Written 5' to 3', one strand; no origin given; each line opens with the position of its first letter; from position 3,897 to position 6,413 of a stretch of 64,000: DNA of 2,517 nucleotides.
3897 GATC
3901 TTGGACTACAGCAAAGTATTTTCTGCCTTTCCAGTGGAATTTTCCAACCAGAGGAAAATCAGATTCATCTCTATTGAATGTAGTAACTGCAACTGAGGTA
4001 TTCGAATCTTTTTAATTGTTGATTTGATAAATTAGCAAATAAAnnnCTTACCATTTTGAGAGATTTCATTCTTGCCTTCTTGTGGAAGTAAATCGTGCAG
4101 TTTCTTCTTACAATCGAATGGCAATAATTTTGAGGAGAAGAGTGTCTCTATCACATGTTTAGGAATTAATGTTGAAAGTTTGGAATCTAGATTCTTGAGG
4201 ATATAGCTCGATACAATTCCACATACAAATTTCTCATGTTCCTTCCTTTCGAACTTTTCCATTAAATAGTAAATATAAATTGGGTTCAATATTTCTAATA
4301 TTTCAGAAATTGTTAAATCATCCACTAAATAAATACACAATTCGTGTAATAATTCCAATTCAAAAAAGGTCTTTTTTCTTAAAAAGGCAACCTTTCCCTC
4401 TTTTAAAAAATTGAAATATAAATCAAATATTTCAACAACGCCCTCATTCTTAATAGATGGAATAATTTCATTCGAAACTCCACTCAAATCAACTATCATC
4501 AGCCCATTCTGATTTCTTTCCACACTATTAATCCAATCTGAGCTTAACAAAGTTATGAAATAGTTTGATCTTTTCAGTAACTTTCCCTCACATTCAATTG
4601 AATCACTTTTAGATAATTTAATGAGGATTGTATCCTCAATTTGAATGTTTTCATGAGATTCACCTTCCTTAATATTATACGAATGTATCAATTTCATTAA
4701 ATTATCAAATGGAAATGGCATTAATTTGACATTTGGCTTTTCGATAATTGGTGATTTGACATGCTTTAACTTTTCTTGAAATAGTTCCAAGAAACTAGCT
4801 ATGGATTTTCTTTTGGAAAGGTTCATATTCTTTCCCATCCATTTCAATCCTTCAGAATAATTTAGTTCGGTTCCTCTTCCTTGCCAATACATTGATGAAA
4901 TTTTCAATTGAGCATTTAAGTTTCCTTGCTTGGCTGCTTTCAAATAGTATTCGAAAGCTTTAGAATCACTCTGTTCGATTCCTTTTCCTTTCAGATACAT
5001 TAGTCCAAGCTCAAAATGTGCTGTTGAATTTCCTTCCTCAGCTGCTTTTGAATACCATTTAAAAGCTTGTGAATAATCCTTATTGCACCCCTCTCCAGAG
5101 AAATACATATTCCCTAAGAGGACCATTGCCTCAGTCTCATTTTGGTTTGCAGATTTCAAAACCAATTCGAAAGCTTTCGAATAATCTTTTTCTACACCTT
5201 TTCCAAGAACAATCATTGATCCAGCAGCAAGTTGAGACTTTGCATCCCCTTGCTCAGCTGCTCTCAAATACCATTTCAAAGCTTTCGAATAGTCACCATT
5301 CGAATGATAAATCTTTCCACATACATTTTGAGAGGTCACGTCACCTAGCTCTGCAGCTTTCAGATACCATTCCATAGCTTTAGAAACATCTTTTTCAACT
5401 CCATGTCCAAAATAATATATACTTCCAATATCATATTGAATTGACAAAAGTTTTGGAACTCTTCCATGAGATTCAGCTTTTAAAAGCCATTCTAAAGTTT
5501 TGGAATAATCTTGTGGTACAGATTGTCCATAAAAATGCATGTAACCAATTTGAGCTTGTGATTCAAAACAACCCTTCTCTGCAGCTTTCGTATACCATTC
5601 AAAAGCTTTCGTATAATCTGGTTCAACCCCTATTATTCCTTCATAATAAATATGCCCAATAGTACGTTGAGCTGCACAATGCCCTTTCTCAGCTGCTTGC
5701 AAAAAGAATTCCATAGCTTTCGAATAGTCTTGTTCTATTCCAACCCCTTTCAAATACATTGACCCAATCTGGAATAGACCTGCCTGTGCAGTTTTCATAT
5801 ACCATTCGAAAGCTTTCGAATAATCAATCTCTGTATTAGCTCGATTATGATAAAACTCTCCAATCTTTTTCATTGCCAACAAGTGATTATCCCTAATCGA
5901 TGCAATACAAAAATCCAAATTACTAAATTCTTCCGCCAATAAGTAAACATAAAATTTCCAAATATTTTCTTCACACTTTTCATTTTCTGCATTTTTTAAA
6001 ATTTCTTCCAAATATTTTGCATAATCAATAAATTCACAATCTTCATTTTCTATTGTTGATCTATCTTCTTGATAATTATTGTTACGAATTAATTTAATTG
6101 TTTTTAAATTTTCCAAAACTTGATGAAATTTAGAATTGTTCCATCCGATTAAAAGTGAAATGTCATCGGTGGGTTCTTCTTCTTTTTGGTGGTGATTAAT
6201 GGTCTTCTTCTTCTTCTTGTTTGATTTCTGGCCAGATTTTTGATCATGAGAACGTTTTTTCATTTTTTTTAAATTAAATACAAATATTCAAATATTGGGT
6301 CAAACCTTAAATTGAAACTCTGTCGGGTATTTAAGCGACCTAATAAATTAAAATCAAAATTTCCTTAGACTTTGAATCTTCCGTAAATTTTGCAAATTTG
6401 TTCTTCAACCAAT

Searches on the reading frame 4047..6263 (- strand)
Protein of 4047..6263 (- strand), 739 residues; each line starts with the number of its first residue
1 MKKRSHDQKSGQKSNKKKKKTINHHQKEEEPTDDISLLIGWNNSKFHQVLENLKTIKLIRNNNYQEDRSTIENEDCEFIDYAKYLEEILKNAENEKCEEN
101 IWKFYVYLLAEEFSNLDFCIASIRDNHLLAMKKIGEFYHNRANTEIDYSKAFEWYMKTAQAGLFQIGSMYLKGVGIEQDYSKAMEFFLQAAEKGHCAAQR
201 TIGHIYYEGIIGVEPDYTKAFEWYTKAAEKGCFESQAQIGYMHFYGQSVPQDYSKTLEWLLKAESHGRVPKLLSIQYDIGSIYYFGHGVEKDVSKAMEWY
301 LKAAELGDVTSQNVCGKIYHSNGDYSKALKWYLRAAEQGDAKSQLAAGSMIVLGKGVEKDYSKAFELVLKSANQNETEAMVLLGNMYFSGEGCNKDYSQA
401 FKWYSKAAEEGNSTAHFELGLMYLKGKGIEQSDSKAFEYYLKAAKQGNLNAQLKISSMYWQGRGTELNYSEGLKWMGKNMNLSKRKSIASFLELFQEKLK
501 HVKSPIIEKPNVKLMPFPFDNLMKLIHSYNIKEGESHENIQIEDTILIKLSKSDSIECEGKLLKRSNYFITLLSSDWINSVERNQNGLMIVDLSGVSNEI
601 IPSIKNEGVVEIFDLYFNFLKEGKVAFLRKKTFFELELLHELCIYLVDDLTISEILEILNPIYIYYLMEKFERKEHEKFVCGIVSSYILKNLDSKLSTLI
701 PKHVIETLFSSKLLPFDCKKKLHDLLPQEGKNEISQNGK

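Call 25: list_cluster_members(proteins=[window:4047-6263:-, window:10638-13028:-, window:14836-16443:+, window:30727-32256:+, window:32373-33908:-, window:37483-38961:-, window:39212-40471:+, window:46626-48719:-, window:56192-57418:-, window:57560-58864:+])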
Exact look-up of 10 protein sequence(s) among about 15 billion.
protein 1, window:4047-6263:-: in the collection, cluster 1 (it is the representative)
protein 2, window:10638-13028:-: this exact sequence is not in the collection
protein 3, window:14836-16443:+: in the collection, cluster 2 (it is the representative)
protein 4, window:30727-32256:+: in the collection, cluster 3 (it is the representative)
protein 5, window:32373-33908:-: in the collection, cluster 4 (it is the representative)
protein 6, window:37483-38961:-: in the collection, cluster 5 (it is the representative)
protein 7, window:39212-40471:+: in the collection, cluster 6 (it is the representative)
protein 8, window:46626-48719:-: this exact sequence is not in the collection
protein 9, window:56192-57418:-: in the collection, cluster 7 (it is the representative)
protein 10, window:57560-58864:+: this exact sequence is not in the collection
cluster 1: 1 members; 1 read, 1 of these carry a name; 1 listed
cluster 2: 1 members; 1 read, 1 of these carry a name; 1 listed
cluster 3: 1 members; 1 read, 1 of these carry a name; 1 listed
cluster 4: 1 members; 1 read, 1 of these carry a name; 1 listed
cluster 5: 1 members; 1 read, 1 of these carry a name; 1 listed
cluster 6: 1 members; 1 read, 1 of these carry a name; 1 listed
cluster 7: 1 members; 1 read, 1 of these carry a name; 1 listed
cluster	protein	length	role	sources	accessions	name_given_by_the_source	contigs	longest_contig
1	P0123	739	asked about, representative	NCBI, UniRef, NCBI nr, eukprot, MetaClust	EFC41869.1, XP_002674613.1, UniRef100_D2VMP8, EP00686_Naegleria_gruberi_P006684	predicted protein [Naegleria gruberi] | Predicted protein n=1 Tax=Naegleria gruberi TaxID=5762 RepID=D2VMP8_NAEGR | uncharacterized protein NAEGRDRAFT_70215 [Naegleria gruberi]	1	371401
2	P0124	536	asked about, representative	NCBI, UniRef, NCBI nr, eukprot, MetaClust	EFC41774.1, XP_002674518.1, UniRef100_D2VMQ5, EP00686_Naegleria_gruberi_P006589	hypothetical protein NAEGRDRAFT_70222 [Naegleria gruberi] | F-box domain-containing protein n=1 Tax=Naegleria gruberi TaxID=5762 RepID=D2VMQ5_NAEGR | uncharacterized protein NAEGRDRAFT_70222 [Naegleria gruberi]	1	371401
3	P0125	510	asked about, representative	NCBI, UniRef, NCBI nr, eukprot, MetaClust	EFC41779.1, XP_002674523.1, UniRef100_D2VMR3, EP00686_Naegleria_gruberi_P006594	hypothetical protein NAEGRDRAFT_50833 [Naegleria gruberi] | F-box domain-containing protein n=1 Tax=Naegleria gruberi TaxID=5762 RepID=D2VMR3_NAEGR | uncharacterized protein NAEGRDRAFT_50833 [Naegleria gruberi]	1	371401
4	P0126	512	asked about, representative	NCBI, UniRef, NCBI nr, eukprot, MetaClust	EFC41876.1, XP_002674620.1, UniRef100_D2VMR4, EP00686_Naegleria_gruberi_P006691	hypothetical protein NAEGRDRAFT_80571 [Naegleria gruberi] | MINDY deubiquitinase domain-containing protein n=1 Tax=Naegleria gruberi TaxID=5762 ... | uncharacterized protein NAEGRDRAFT_80571 [Naegleria gruberi]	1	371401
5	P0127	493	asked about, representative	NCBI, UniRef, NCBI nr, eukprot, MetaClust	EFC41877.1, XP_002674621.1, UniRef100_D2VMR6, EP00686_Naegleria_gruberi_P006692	predicted protein [Naegleria gruberi] | Predicted protein n=1 Tax=Naegleria gruberi TaxID=5762 RepID=D2VMR6_NAEGR | uncharacterized protein NAEGRDRAFT_70233 [Naegleria gruberi]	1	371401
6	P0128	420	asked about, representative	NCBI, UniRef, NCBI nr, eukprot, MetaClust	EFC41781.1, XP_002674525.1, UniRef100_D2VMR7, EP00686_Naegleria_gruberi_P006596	predicted protein [Naegleria gruberi] | Predicted protein n=1 Tax=Naegleria gruberi TaxID=5762 RepID=D2VMR7_NAEGR | uncharacterized protein NAEGRDRAFT_50837 [Naegleria gruberi]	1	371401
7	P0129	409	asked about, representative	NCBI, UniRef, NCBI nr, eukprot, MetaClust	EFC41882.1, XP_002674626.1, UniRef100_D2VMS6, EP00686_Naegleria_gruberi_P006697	predicted protein [Naegleria gruberi] | Predicted protein n=1 Tax=Naegleria gruberi TaxID=5762 RepID=D2VMS6_NAEGR | uncharacterized protein NAEGRDRAFT_70244 [Naegleria gruberi]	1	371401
